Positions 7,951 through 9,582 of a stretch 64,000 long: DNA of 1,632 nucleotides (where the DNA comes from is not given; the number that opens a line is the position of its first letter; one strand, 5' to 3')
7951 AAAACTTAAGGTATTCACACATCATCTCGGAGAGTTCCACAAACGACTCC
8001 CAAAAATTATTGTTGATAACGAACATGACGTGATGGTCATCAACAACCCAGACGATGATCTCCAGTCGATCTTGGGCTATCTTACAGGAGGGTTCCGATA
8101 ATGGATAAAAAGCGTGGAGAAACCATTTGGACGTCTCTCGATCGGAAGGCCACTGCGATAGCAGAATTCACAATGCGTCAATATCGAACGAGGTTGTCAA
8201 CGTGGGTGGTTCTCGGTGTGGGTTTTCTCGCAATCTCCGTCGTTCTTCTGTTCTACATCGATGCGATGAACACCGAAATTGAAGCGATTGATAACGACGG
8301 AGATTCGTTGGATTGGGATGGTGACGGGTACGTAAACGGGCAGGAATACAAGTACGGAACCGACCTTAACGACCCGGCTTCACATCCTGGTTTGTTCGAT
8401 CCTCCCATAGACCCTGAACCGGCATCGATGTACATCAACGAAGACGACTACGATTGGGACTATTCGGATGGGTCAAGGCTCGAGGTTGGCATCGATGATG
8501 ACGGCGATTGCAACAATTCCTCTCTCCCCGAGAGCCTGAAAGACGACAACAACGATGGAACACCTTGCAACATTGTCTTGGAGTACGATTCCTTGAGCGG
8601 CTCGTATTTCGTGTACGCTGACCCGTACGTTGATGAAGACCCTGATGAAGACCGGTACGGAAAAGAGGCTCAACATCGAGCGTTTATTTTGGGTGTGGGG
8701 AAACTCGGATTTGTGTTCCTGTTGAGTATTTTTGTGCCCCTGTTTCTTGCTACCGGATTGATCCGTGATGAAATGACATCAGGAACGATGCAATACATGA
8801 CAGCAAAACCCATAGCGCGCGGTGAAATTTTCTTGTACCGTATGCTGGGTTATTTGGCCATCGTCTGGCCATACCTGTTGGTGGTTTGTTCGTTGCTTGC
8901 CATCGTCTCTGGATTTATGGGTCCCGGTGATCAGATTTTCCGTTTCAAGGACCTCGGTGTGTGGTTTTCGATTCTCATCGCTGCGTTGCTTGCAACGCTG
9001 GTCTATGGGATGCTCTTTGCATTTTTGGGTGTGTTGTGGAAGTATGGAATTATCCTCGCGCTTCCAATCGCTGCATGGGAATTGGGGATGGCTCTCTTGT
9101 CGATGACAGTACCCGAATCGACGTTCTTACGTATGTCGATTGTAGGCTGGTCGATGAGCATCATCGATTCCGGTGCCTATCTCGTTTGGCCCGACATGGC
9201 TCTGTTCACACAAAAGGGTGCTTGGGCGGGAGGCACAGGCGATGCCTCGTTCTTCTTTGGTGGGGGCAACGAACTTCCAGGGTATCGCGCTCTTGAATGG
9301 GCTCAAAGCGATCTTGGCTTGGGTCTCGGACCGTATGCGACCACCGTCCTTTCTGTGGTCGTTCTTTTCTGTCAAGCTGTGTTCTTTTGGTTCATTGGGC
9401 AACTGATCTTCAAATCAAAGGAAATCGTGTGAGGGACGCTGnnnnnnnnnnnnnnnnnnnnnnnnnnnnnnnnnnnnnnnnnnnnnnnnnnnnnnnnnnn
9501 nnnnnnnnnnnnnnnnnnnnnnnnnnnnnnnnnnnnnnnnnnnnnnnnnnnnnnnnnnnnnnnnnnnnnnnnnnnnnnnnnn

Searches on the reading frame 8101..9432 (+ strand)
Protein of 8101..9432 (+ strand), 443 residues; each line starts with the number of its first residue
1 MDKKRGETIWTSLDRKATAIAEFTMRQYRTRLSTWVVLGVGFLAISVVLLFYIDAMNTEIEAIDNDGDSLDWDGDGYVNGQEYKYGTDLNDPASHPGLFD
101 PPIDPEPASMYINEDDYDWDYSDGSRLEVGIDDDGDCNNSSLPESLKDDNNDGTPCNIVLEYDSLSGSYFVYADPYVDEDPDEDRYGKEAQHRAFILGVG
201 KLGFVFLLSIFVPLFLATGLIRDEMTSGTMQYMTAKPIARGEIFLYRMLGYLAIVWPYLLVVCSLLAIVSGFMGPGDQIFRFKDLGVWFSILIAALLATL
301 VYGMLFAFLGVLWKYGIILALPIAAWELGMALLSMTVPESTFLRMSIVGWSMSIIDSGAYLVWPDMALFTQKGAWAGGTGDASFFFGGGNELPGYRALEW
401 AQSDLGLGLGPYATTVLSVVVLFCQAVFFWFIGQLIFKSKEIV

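Call 97: search_protein_families(library=pfam, proteins=[window:8101-9432:+], max_evalue=0.00001)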
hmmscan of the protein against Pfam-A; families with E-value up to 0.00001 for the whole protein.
window:8101-9432:+ (443 aa): 1 family
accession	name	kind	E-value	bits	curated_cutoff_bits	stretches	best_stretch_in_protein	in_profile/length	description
PF12679.13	ABC2_membrane_2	-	4e-10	39.8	27.2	1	21-313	6-178/283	ABC-2 family transporter protein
